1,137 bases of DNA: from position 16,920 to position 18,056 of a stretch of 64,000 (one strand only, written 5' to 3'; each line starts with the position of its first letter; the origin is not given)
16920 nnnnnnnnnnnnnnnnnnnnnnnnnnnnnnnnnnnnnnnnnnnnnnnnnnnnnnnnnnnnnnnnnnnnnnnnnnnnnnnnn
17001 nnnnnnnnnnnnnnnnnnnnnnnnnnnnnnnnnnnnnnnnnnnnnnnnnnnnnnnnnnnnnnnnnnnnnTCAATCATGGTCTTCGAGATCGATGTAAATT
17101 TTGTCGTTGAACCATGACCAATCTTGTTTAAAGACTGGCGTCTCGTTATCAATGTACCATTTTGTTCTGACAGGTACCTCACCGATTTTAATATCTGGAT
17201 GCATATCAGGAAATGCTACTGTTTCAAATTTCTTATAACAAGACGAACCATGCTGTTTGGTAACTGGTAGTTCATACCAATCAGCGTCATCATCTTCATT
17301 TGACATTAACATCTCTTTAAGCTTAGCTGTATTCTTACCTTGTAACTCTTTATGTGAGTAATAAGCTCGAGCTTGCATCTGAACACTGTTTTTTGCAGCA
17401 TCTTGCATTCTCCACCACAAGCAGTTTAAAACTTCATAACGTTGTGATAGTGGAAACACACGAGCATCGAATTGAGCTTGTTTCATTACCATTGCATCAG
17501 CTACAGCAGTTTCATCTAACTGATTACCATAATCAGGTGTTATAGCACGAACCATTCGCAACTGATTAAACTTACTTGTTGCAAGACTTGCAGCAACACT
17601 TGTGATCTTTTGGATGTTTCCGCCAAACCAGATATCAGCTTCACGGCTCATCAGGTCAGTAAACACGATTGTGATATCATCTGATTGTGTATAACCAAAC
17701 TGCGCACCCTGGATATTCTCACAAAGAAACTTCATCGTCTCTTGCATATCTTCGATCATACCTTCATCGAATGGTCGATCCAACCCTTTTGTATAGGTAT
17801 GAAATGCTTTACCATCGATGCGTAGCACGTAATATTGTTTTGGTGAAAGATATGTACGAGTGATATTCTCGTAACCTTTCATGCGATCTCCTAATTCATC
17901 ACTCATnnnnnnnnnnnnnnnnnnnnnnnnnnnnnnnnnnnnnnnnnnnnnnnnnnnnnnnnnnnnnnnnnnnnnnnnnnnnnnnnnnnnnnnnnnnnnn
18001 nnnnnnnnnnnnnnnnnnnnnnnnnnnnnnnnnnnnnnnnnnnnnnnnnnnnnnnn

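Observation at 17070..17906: Phage-encoded Thg1-like protein (3'-5' nucleotide polymerase)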

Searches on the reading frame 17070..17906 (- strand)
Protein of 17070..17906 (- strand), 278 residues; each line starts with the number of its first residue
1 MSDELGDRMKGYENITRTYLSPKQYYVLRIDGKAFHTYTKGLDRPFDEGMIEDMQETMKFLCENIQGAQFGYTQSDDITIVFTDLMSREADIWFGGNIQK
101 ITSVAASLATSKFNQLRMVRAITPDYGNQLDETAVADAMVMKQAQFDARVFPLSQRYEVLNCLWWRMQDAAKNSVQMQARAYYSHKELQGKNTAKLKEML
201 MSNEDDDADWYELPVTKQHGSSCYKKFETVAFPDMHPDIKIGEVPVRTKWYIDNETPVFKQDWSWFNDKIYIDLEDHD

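Call 4: search_protein_families(library=pfam, proteins=[window:17070-17906:-], max_evalue=1)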
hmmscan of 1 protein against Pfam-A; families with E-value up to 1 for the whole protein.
window:17070-17906:- (278 aa): 1 family
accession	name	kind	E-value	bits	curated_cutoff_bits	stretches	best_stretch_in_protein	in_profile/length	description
PF04446.17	Thg1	-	3.7e-27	95.3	29.2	1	7-153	2-129/130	tRNAHis guanylyltransferase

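Call 5: search_protein_families(library=phrogs, proteins=[window:17070-17906:-], max_evalue=0.01)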
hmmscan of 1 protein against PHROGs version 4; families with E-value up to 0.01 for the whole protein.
window:17070-17906:- (278 aa): 1 family
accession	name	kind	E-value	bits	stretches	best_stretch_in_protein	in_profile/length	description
phrog_4717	-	DNA, RNA and nucleotide metabolism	1e-78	265.5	1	1-273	1-242/250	tRNA-His guanylyltransferase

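Call 6: search_solved_structures(query=window:17070-17906:-, max_evalue=1, show_alignments=3)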
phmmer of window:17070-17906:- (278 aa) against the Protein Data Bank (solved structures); distinct sequences matched with E-value up to 1: 6.
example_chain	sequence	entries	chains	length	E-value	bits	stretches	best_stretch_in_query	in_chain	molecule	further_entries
4kgk_A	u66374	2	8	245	1.4e-48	169.1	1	3-273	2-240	Thg1-like uncharacterized protein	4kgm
5axk_A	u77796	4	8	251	5.8e-06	29.4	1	26-120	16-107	tRNA(His)-5'-guanylyltransferase (Thg1) like protein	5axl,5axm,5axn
3wbz_A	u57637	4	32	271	0.0022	20.9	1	17-108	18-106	Likely histidyl tRNA-specific guanylyltransferase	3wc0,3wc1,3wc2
3otb_A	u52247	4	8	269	0.017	18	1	25-111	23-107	tRNA(His) guanylyltransferase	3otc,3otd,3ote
7cv1_A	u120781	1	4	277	0.018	17.9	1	25-111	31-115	Probable tRNA(His) guanylyltransferase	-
5xox_A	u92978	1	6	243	0.026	17.4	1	16-82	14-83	tRNA(His) guanylyltransferase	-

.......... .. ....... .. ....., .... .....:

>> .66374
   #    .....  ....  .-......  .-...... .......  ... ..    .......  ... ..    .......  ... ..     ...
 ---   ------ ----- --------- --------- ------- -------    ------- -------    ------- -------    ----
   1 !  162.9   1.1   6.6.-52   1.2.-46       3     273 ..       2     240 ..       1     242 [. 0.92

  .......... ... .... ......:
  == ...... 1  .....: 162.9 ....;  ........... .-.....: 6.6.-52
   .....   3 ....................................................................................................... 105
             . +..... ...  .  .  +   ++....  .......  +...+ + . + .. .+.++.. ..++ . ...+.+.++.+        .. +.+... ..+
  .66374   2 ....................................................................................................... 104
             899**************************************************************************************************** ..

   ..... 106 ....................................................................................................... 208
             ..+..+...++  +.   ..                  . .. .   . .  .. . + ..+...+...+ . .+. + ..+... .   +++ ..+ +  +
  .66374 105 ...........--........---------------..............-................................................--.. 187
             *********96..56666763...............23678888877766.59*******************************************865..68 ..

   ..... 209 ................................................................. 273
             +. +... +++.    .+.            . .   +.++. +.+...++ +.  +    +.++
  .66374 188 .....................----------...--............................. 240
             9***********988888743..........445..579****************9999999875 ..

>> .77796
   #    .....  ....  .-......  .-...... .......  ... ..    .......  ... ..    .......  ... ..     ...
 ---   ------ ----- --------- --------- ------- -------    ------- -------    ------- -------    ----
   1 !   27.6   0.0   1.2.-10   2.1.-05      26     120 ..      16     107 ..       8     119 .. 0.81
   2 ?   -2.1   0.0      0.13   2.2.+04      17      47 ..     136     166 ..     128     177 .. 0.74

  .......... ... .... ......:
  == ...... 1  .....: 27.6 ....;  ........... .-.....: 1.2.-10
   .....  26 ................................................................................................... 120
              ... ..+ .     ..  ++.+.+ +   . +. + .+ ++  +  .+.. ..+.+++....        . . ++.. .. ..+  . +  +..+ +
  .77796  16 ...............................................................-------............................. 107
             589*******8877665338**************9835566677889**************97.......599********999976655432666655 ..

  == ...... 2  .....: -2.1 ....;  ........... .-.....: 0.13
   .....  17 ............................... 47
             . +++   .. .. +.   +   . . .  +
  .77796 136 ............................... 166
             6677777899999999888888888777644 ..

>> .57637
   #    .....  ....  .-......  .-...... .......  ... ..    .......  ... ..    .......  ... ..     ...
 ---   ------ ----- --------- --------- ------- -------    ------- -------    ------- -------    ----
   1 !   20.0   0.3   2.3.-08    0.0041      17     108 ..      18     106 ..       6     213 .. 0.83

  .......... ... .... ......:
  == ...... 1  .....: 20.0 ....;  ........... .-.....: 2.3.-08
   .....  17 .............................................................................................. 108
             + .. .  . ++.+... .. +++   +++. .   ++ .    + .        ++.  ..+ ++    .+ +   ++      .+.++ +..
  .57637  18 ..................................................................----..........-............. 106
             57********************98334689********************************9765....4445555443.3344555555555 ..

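Call 8: search_dna_similar(query=window:17070-17906:-, collection=phages, mode=protein, max_rows=60, rows=spread)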
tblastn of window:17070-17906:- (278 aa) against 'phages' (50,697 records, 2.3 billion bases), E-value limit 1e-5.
Records with a match: 164; places in all: 165; records where one place covers at least 80% of the query: 94.
Best place of each record, by identity: <60% 164.
By first word of the organism name: Bacillus 46; Prevotella 15; Caulobacter 13; Mycobacterium 11; Brevundimonas 7; Erwinia 7; Vibrio 6; Aeromonas 6; Burkholderia 5; Xanthomonas 4; and 20 more.
By host as written in the record: - 17; Prevotella sp. 15; Bacillus cereus 14; Caulobacter vibrioides CB15 13; Mycobacterium smegmatis mc2 155 8; Brevundimonas pondensis LVF1 6; Bacillus sp. 5; Burkholderia cenocepacia 4; and 51 more.
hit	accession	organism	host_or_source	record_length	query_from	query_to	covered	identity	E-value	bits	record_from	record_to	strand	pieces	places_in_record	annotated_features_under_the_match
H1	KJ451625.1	Bacillus phage Bcp1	Bacillus cereus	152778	3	276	99%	42.0%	6e-55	196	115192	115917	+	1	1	putative tRNA-His guanylyltransferase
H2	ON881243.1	Bacillus phage PK-3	Bacillus sp.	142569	3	272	97%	41.2%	3e-51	186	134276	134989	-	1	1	tRNA(His) guanylyltransferase Thg1 family protein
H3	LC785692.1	Bacillus phage CM1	Bacilus cereus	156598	3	271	97%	41.3%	6e-54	193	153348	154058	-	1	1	putative tRNA-His guanylyltransferase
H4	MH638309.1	Bacillus phage Hobo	Bacillus thuringiensis kurstaki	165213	3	271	97%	41.3%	5e-53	191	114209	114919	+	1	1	168: tRNAHis guanylyltransferase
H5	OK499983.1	Bacillus phage vB_BanH_McCartney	Bacillus anthracis Sterne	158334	5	276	98%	40.4%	2e-52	189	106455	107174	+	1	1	putative tRNA-His guanylytransferase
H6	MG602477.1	Bacillus phage BCP01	Bacillus cereus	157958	3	271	97%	40.9%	6e-53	190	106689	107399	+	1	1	hypothetical protein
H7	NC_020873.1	Bacillus phage vB_BceM_Bc431v3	Bacillus cereus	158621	3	271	97%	40.9%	2e-52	189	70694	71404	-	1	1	orf143: tRNA-His guanylyltransferase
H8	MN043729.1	Bacillus phage vB_BmeM-Goe8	Bacillus megaterium DSM 319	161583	1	272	98%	39.9%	4e-52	188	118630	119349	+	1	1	putative tRNAHis guanylyltransferase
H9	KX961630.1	Bacillus phage QCM8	-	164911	5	276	98%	39.7%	3e-51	186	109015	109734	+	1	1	tRNA-His guanylyltransferase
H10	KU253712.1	Bacillus phage Eldridge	Bacillus megaterium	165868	1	262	94%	41.2%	2e-54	195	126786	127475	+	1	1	tRNA-His guanylyltransferase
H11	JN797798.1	Bacillus phage BCU4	Bacillus cereus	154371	5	275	97%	39.9%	1e-51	187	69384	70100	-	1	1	putative tRNA-His guanylyltransferase family protein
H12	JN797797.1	Bacillus phage BCP78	Bacillus cereus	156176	5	275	97%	39.9%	1e-51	187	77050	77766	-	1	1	hypothetical protein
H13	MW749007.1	Bacillus phage vB_BspH_TimeGriffin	Bacillus sp.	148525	8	262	92%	42.0%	5e-50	182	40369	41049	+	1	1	putative tRNA-His guanylyltransferase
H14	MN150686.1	Bacillus phage BC-T25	Bacillus sp.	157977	5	275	97%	39.5%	4e-51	185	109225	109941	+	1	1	putative tRNA-His guanylyltransferase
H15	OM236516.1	Bacillus phage FADO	Bacillus subtilis BEST7003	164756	3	272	97%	39.3%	9e-48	175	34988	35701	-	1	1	tRNAHis-5'-guanylyltransferase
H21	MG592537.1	Vibrio phage 1.170.O._10N.261.52.C3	Vibrio sp.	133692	2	227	81%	42.0%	7e-44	164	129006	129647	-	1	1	tRNAHis guanylyltransferase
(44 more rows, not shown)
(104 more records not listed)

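Call 23: search_solved_structures(query=window:17070-17906:-, max_evalue=10, show_alignments=5)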
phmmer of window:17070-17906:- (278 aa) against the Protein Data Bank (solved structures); distinct sequences matched with E-value up to 10: 6.
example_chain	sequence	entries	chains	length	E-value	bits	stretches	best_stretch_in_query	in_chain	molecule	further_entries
4kgk_A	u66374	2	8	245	1.4e-48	169.1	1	3-273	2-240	Thg1-like uncharacterized protein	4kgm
5axk_A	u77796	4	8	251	5.8e-06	29.4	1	26-120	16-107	tRNA(His)-5'-guanylyltransferase (Thg1) like protein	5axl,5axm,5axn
3wbz_A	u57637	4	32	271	0.0022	20.9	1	17-108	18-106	Likely histidyl tRNA-specific guanylyltransferase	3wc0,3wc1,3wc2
3otb_A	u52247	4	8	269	0.017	18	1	25-111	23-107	tRNA(His) guanylyltransferase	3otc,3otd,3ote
7cv1_A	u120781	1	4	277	0.018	17.9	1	25-111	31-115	Probable tRNA(His) guanylyltransferase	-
5xox_A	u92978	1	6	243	0.026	17.4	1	16-82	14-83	tRNA(His) guanylyltransferase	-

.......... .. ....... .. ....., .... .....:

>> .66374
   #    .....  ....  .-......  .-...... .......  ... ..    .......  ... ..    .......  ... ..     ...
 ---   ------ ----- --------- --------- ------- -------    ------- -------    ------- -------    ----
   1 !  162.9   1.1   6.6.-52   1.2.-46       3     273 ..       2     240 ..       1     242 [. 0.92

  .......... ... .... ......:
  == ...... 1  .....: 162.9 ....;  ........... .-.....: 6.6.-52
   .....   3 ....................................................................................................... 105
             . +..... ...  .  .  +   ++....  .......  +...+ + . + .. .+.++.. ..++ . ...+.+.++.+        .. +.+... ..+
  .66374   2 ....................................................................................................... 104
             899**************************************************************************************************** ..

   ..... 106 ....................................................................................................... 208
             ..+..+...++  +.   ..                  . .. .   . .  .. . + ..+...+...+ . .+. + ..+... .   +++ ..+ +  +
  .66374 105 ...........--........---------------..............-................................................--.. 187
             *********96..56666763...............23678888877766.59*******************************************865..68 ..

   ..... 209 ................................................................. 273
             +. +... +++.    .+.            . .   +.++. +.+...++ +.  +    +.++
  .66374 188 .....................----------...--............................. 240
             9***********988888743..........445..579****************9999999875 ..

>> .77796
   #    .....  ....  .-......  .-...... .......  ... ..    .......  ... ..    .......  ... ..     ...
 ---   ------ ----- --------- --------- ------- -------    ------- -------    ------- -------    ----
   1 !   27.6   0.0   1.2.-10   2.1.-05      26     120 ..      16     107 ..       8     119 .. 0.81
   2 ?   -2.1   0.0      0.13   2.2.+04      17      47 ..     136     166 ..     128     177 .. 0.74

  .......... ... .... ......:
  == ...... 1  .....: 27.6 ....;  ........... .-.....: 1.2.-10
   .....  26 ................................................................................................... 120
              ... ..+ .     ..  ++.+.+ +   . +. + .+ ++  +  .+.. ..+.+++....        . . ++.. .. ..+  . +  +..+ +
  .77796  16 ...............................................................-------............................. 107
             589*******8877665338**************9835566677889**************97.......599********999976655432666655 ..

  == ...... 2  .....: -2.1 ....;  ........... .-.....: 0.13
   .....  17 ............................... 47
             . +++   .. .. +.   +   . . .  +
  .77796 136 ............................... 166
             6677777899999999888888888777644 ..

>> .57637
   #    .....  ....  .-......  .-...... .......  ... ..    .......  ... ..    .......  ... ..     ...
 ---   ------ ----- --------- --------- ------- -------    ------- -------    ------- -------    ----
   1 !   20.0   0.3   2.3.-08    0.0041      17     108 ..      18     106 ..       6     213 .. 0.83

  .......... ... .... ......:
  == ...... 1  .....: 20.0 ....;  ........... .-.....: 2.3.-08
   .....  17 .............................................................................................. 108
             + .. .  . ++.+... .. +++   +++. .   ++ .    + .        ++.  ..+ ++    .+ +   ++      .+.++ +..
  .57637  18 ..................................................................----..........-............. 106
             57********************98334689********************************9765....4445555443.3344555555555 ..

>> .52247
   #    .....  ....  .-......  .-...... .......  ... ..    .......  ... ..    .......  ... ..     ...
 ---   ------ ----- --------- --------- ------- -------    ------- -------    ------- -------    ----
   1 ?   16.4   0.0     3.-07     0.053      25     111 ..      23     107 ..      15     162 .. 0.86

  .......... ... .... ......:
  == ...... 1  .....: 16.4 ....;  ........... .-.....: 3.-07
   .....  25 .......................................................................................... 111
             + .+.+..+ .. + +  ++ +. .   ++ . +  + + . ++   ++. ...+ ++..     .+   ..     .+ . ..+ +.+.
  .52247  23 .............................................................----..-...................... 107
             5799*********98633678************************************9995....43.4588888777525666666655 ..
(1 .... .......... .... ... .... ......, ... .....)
